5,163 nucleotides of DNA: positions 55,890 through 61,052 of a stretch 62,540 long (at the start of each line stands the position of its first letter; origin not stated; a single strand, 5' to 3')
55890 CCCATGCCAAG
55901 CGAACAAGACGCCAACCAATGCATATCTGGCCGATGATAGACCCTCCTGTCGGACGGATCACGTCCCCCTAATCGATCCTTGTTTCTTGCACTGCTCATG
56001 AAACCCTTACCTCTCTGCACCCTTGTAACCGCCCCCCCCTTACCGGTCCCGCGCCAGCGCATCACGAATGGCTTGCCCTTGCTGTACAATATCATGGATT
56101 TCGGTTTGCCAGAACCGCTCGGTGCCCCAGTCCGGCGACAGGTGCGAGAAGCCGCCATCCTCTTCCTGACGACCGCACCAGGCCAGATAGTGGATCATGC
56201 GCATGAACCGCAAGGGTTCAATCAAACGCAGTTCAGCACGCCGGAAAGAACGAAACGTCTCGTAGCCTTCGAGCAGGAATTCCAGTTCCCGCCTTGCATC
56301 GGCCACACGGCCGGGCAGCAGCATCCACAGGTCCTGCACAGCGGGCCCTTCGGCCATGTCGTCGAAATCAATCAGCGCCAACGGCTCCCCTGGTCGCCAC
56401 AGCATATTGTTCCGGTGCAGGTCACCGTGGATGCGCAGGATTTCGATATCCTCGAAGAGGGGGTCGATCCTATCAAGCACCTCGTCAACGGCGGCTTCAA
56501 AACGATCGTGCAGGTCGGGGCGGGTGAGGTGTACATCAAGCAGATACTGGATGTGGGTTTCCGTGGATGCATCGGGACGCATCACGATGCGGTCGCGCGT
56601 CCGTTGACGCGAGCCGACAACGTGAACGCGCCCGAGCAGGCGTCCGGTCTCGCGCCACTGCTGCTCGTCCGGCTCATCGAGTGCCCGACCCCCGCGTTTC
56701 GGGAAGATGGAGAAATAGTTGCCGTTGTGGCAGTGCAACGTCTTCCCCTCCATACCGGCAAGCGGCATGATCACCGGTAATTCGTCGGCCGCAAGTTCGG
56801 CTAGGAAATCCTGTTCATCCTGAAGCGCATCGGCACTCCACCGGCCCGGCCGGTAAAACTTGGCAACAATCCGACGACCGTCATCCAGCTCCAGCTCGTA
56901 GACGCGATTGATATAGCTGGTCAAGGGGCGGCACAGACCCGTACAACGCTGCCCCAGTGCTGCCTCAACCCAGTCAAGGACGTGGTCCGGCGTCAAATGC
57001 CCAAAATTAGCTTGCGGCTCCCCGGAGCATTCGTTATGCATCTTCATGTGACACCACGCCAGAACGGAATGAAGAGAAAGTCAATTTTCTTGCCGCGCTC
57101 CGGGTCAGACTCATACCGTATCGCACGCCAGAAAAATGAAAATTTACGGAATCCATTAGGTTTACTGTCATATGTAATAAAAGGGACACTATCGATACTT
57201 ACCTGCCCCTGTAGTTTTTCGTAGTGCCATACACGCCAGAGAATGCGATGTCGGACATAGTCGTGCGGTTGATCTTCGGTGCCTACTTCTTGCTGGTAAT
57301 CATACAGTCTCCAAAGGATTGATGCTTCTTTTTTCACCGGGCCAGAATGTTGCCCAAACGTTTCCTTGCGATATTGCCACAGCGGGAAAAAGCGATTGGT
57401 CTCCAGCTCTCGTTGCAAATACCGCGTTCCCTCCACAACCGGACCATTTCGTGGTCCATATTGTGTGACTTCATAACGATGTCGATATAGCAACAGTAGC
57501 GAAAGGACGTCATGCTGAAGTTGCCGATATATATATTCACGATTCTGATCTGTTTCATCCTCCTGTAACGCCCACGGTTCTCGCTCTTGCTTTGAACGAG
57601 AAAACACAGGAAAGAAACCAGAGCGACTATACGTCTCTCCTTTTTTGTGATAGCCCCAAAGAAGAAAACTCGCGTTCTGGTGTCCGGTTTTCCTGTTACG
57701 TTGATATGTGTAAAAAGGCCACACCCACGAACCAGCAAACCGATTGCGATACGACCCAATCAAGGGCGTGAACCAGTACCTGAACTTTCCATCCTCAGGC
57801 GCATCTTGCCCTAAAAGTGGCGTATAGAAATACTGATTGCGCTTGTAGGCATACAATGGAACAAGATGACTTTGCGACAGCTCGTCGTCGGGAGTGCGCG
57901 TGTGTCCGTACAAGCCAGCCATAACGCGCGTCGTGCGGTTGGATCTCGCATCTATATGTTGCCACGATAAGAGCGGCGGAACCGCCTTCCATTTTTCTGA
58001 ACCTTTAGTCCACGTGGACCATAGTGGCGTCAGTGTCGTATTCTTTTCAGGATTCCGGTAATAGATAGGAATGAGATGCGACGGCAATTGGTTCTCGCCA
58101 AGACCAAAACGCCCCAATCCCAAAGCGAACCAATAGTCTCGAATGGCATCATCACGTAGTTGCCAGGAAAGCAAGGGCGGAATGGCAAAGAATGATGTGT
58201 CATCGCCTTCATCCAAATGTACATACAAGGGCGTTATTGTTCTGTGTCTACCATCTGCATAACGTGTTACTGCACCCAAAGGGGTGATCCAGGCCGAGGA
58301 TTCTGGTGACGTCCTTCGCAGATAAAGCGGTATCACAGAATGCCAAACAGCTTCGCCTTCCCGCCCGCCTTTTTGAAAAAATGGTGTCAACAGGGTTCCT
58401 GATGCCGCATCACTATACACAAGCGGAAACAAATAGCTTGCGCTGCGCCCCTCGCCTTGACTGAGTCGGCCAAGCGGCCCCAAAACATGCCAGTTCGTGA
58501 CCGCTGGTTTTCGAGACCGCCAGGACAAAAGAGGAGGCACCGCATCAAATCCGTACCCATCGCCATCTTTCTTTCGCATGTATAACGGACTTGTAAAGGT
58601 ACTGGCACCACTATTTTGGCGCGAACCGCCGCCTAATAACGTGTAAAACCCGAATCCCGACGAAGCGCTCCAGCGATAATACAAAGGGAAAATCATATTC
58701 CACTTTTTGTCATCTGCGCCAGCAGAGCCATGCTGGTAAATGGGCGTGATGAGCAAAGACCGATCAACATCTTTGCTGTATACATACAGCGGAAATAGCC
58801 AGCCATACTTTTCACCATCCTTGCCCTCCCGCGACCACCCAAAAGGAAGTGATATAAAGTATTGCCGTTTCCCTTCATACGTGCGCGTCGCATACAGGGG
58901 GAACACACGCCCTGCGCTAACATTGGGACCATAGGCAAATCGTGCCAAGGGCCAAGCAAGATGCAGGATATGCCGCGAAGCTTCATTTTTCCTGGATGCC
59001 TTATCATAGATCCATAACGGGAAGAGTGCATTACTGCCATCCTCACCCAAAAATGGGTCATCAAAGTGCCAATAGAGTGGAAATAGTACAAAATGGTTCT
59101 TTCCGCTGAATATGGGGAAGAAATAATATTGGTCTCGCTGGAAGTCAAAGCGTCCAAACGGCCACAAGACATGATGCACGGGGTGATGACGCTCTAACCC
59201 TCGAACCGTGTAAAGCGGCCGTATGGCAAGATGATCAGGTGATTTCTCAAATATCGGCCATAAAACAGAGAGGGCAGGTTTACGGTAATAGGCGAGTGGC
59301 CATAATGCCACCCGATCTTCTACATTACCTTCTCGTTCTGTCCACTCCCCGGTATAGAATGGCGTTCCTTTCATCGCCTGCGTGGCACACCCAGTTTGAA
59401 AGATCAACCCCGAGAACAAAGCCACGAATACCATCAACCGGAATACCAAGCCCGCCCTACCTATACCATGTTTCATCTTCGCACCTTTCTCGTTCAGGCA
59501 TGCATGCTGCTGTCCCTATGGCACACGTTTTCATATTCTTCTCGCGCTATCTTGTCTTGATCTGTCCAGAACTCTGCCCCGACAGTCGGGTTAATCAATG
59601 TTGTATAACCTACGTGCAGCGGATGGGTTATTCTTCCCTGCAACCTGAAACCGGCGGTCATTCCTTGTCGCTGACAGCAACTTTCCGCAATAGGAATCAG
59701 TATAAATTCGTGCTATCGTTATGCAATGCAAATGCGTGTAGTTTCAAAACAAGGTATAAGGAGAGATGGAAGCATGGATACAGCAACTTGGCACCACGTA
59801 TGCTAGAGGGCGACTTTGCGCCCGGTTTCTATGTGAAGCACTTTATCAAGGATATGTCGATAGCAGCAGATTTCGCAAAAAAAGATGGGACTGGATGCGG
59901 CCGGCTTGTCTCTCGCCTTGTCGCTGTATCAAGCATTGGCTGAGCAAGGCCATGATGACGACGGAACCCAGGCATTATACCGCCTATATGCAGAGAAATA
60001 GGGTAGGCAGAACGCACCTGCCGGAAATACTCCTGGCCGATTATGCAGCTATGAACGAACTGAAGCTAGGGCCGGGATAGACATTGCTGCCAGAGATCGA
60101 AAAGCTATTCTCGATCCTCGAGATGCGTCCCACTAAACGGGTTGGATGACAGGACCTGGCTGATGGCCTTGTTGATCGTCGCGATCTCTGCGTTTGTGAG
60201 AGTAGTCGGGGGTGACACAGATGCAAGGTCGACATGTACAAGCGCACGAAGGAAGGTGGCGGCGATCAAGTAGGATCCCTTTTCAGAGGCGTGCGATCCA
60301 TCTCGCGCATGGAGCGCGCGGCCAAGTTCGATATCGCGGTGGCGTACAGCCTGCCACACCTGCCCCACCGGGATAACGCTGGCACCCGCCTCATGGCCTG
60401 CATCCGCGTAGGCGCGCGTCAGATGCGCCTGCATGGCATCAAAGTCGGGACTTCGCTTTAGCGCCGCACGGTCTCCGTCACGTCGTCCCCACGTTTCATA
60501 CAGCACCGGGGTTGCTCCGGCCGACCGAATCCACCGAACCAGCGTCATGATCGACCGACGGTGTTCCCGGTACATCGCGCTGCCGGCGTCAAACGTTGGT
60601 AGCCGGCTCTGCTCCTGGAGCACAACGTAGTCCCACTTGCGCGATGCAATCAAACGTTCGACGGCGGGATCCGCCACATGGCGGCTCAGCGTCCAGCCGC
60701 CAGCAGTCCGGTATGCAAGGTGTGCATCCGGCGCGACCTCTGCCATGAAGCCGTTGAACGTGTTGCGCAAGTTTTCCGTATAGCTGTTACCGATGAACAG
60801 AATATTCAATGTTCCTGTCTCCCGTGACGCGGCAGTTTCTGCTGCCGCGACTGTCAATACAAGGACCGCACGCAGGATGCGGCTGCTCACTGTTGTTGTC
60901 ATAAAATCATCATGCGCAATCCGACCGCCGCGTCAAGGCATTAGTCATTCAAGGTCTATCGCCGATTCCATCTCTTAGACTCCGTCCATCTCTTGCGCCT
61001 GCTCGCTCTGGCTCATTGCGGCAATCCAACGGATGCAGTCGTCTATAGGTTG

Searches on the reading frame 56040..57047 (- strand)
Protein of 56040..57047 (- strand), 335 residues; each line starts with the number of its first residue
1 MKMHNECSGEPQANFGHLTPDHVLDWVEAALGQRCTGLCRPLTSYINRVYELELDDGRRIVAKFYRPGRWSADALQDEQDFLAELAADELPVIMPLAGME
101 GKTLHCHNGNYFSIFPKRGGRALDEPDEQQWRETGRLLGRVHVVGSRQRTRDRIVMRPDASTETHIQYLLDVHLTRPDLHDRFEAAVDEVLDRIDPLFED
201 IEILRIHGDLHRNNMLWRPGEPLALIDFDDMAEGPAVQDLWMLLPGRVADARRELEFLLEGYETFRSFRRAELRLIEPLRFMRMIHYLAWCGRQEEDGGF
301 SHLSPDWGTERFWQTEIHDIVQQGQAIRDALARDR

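Call 60: search_protein_families(library=pfam, proteins=[window:56040-57047:-], max_evalue=0.00001)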
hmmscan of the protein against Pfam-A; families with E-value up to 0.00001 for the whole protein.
window:56040-57047:- (335 aa): 1 family
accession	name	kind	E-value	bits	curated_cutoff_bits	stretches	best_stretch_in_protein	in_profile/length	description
PF01636.29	APH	-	2.2e-31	109.9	23.2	1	40-271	3-234/239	Phosphotransferase enzyme family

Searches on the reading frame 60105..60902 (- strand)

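Call 60: search_protein_families(library=pfam, proteins=[window:60105-60902:-], max_evalue=0.00001)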
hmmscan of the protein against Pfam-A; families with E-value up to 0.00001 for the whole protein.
window:60105-60902:- (265 aa): 1 family
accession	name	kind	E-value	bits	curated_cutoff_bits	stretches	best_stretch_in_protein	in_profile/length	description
PF16227.11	DUF4886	-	4.2e-12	46.1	26.7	1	63-230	56-221/242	Domain of unknown function (DUF4886)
